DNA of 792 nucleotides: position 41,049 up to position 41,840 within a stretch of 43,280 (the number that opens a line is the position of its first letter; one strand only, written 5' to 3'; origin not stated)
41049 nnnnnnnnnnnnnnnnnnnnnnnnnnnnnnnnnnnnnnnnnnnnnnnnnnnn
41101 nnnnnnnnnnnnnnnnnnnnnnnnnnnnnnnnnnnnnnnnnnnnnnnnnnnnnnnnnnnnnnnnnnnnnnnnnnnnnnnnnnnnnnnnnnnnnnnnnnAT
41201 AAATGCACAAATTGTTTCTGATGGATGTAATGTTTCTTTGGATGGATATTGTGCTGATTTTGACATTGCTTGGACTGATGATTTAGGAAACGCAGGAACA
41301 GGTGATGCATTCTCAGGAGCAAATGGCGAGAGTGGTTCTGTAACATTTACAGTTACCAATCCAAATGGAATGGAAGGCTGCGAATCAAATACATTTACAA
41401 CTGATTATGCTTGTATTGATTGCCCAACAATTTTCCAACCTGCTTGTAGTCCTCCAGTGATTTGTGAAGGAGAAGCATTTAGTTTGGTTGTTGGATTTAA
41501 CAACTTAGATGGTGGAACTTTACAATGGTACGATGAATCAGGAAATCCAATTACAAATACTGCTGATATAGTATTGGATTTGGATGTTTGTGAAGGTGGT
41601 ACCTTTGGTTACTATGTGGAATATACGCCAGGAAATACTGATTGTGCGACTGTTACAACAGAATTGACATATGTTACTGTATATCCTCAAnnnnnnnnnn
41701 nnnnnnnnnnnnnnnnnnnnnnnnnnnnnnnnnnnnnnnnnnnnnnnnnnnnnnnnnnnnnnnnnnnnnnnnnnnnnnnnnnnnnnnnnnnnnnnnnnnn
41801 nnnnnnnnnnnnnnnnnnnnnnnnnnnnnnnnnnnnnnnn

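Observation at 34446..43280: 8.8-kb open reading frame missing from the ORF track: the 5' part of a giant surface protein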

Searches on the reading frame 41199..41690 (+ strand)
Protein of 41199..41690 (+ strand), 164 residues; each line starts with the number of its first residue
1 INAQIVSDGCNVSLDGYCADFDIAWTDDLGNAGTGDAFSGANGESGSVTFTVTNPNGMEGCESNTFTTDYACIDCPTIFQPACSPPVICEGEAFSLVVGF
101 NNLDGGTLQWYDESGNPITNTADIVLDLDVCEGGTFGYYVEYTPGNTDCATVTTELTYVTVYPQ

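Call 17: search_protein_families(library=pfam, proteins=[window:41199-41690:+], max_evalue=10)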
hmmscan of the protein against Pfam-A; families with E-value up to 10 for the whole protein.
seq(164 aa): 1 family
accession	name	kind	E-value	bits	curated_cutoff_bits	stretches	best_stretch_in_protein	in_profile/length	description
PF14699.12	hGDE_N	-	0.0016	19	22.1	1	121-164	43-88/92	N-terminal domain from the human glycogen debranching enzyme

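Call 29: predict_structure(alignment_id=A2)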
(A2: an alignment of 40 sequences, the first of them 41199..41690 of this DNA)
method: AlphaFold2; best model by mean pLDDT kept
length: 164 residues; sequences in the alignment: 40
mean_pLDDT: 93.4   pTM: 0.68
mean pLDDT of the five models: 93.4, 92.4, 91.1, 90.4, 87.9
residues with pLDDT >= 90: 130; 70-90: 33; 50-70: 1; < 50: 0
segments of 3 or more residues with pLDDT < 50: none
pLDDT, mean of each block of 10 residues (from residue 1): 92 95 97 96 93 95 96 90 96 95 92 96 85 91 90 96 89
secondary structure, 60 per line:
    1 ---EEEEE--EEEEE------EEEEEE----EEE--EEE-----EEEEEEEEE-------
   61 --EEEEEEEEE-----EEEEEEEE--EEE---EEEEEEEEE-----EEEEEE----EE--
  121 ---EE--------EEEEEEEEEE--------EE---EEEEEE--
elements in order: E4-8 E11-15 E22-27 E32-34 E37-39 E45-53 E63-71 E77-84 E87-89 E93-101 E107-112 E134-143 E157-162

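Call 33: fold_search(model_id=the predicted structure, library=pdb)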
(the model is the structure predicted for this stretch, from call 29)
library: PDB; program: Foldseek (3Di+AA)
matches with E <= 10: 1592; with E <= 0.001: 19
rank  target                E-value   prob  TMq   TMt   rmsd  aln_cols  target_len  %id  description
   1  1f97                  3.7e-05  1.00  0.35  0.30   9.5       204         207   12  SOLUBLE PART OF THE JUNCTION ADHESION MOLECULE FROM MOUSE (released 2001-01-10)
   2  5k6x_B                9.9e-05  1.00  0.34  0.17  20.0       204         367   15  Sidekick-2 immunoglobulin domains 1-4, crystal form 1 (released 2016-09-28)
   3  2rik                  1.2e-04  1.00  0.46  0.31   6.1       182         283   14  I-band fragment I67-I69 from titin (released 2008-01-22)
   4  9rcs_A                1.7e-04  1.00  0.41  0.28   7.3       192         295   15  Cardioderma bat coronavirus KY43 receptor binding domain in complex with human CEACAM6 (released 2026-04-08)
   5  9rcu_A                1.9e-04  1.00  0.41  0.29   8.3       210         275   11  Cardioderma bat coronavirus 2B receptor binding domain in complex with human CEACAM6 (released 2026-04-08)
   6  3k0w                  2.5e-04  1.00  0.33  0.30  11.6       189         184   12  Crystal structure of the tandem IG-like C2-type 2 domains of the human mucosa-associated lymphoid tissue lymphoma transl (released 2009-10-27)
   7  2f8v_A                2.5e-04  1.00  0.36  0.32  10.6       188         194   13  Structure of full length telethonin in complex with the N-terminus of titin (released 2006-06-27)
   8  2rjm                  3.6e-04  1.00  0.45  0.30   6.5       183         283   14  3Ig structure of titin domains I67-I69 E-to-A mutated variant (released 2008-01-22)
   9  2yd5                  3.6e-04  1.00  0.38  0.32  16.5       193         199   10  Crystal structure of the N-terminal Ig1-2 module of Human Receptor Protein Tyrosine Phosphatase LAR (released 2011-04-13)
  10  5k6x_A                4.7e-04  1.00  0.34  0.17  19.8       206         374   15  Sidekick-2 immunoglobulin domains 1-4, crystal form 1 (released 2016-09-28)
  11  4pbv_D                5.5e-04  1.00  0.38  0.32  15.8       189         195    9  Crystal structure of chicken receptor protein tyrosine phosphatase sigma in complex with TrkC (released 2014-11-12)
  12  6eg0_B                6.1e-04  1.00  0.40  0.26   8.1       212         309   10  Crystal structure of Dpr4 Ig1-Ig2 in complex with DIP-Eta Ig1-Ig3 (released 2018-11-28)
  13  2yd8                  6.1e-04  1.00  0.37  0.31  16.6       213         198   10  Crystal structure of the N-terminal Ig1-2 module of Human Receptor Protein Tyrosine Phosphatase LAR in complex with sucr (released 2011-04-13)
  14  2yd2                  6.4e-04  1.00  0.38  0.32  16.0       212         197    8  Crystal structure of the N-terminal Ig1-2 module of Human Receptor Protein Tyrosine Phosphatase Sigma (released 2011-04-13)
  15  9fly_A                7.1e-04  1.00  0.43  0.12   7.0       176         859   17  CryoEM structure of the base (4151-5009) in the grappling hook protein A (GhpA) in the bacterium Aureispira sp. CCB-QB (released 2024-10-16)
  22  9flp_A                1.1e-03  1.00  0.49  0.12   6.2       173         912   19  CryoEM structure of the neck (1403-2314) in the grappling hook protein A (GhpA) in the bacterium Aureispira sp. CCB-QB (released 2024-10-16)
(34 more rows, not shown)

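Call 35: search_protein_representatives(alignment_id=A1)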
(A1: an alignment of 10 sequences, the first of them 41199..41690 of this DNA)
Query: 10 sequences, 166 profile positions. Proteins with E-value up to 0.001 (for the whole library): 513; up to 1e-10: 183; up to 1e-30: 71. The best 150 are listed.
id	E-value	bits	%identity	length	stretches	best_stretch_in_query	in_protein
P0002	0.0e+00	3138.8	-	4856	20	1-166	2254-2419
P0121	0.0e+00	1681.3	-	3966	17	2-166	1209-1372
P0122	0.0e+00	1617.1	-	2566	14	2-166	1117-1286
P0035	0.0e+00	1448.6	-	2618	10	1-166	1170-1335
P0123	0.0e+00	1409.5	-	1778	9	1-166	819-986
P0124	3.7e-274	915.1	-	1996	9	3-166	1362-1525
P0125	2.0e-230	772.9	-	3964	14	3-114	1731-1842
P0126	2.5e-208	701.0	-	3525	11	2-118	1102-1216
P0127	6.2e-208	699.7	-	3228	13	3-165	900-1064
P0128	2.8e-205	691.1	-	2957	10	1-165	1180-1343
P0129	4.0e-184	622.3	-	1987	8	5-165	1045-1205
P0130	1.8e-154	525.8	-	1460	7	1-166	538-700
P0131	1.1e-152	520.0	-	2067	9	5-164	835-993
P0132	1.0e-144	494.1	-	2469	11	7-148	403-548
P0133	2.0e-138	473.6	-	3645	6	2-163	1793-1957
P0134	2.0e-125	431.4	-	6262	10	5-165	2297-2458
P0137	4.5e-107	371.7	-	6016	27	1-109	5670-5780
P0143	3.1e-88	310.4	-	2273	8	2-144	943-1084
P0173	1.8e-38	148.5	-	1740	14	33-163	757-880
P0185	2.0e-33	132.1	-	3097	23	37-152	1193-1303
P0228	2.2e-17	79.9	-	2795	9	47-124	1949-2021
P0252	6.0e-14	68.7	-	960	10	77-163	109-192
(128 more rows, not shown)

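Call 48: search_solved_structures(query=A2, max_evalue=10, show_alignments=1)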
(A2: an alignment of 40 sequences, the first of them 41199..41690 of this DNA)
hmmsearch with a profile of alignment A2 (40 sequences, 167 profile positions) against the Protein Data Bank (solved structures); distinct sequences matched with E-value up to 10: 5.
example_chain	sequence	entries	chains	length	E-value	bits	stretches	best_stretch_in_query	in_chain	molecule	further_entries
3b43_A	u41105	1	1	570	2.3e-05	27.6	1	19-133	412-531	Titin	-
1e0b_A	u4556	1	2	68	0.5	13.5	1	101-145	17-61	SWI6 PROTEIN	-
3r08_E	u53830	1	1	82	0.55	13.4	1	92-151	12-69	T-cell surface glycoprotein CD3 epsilon chain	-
2wim_A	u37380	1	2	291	0.97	12.6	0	109-146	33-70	NEURAL CELL ADHESION MOLECULE 2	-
2ox5_Z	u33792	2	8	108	1.2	12.2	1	67-128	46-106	SoxZ protein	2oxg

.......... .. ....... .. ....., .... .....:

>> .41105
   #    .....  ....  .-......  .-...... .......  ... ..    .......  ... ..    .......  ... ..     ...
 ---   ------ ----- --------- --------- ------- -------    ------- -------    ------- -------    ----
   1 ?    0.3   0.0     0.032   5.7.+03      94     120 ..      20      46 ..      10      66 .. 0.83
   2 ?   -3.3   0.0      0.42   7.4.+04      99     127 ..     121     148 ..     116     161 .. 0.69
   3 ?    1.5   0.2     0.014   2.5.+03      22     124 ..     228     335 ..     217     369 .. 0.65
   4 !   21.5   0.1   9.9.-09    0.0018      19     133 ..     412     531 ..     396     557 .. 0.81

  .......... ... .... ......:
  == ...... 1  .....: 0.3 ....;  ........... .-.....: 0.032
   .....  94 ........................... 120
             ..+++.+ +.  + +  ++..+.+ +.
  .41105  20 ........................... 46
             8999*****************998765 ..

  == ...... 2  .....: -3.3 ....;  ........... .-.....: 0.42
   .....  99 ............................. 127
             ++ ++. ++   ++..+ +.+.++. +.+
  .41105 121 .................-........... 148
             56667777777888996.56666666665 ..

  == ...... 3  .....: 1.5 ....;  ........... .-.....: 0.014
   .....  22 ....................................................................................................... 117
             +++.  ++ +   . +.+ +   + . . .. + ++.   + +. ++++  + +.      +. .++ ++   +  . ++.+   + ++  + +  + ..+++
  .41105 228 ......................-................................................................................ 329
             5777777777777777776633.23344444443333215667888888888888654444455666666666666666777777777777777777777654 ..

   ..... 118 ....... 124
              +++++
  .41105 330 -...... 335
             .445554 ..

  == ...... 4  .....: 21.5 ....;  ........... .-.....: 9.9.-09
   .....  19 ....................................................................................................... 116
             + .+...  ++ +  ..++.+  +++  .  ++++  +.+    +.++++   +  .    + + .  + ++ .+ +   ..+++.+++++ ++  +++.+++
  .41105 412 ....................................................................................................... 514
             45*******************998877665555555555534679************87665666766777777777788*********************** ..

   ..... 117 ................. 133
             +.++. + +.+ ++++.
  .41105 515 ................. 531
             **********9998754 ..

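Call 52: list_cluster_members(proteins=[P0121, P0122, P0123, P0124, P0125, P0126, P0127, P0128, P0134, P0137])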
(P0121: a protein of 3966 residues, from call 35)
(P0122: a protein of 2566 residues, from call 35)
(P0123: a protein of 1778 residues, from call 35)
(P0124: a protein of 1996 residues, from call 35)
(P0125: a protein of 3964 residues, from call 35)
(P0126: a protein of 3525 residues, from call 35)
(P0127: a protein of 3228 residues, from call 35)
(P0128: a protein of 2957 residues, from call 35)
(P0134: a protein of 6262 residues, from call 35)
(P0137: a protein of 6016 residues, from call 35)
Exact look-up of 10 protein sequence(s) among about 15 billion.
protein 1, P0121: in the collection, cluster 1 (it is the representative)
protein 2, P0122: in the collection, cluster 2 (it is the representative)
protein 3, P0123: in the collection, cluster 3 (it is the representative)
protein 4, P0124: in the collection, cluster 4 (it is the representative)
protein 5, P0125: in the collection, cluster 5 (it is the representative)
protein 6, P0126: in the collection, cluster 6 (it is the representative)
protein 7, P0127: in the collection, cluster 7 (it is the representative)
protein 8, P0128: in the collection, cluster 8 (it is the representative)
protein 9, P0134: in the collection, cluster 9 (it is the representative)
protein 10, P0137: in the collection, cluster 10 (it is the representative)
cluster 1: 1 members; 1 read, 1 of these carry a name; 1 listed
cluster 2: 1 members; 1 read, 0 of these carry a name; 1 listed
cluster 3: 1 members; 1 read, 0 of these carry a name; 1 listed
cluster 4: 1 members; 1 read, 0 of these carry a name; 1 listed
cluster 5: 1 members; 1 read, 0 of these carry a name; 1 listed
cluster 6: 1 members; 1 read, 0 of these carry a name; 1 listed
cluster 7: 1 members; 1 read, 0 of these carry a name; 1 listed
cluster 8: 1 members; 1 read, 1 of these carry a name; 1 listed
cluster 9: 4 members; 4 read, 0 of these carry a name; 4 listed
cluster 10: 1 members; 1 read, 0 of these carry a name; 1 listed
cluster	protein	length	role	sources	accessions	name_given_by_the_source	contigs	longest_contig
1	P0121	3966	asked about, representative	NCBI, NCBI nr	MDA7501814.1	Ig-like domain-containing protein [Chitinophagales bacterium]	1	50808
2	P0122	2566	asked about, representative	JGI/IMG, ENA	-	-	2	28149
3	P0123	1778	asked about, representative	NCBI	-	-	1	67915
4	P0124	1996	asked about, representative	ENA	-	-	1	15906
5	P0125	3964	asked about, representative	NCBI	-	-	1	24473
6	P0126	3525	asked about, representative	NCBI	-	-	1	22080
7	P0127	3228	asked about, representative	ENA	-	-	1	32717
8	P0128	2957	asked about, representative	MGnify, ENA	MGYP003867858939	CR=1 FL=1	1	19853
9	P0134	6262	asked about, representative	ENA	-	-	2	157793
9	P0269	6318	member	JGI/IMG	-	-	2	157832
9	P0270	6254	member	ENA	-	-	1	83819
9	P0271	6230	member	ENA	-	-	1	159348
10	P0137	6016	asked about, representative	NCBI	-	-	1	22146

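Call 81: search_protein_families(library=pfam, proteins=[P0173, P0252, P0228, P0185], max_evalue=0.0001)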
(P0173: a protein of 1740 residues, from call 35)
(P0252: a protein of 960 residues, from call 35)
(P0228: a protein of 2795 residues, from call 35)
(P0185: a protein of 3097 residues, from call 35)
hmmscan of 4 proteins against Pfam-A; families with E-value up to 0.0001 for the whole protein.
P0173 (1740 aa): 3 families
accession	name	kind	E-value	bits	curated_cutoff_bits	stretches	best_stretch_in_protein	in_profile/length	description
PF19081.6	Ig_7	-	4.6e-170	552.9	27.3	16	1296-1376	1-83/84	Ig-like domain CHU_C associated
PF13573.12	SprB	-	5.7e-10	39.1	28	1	312-343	2-33/37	SprB repeat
PF23284.2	KOW2_Spt5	-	3.5e-05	24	28.9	0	1304-1321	4-21/50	Transcription elongation factor SPT5, second KOW domain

P0252 (960 aa): 2 families
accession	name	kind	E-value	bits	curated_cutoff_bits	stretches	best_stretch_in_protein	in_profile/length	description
PF19081.6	Ig_7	-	1.6e-98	323.6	27.3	9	532-613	1-83/84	Ig-like domain CHU_C associated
PF25641.1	Head_fiber_dimeric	-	3.7e-10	39.9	30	0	534-572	7-41/61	Head fiber dimeric protein-like domain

P0228 (2795 aa): 4 families
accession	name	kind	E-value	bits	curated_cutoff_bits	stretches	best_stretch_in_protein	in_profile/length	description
PF19081.6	Ig_7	-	4.9e-71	235.5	27.3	9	2400-2476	8-84/84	Ig-like domain CHU_C associated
PF13573.12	SprB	-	1.4e-09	37.8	28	1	2561-2590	8-37/37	SprB repeat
PF18962.6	Por_Secre_tail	-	2.2e-09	37.9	27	1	2719-2790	1-71/75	Secretion system C-terminal sorting domain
PF13004.13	BACON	-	2.9e-05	24.4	25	1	872-925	8-60/61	Putative binding domain, N-terminal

P0185 (3097 aa): 4 families
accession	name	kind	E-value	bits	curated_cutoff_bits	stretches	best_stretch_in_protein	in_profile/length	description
PF19081.6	Ig_7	-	0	1220.3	27.3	25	1234-1315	1-84/84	Ig-like domain CHU_C associated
PF13585.12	CHU_C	-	4.1e-21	75.3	27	1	3014-3094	1-85/86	CHU_C Type IX secretion signal domain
PF13895.12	Ig_2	-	9.9e-19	67.8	27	0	2771-2836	7-73/79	Immunoglobulin domain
PF19408.5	PKD_6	-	3.2e-05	24.6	25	0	2603-2670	8-75/82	PKD-like domain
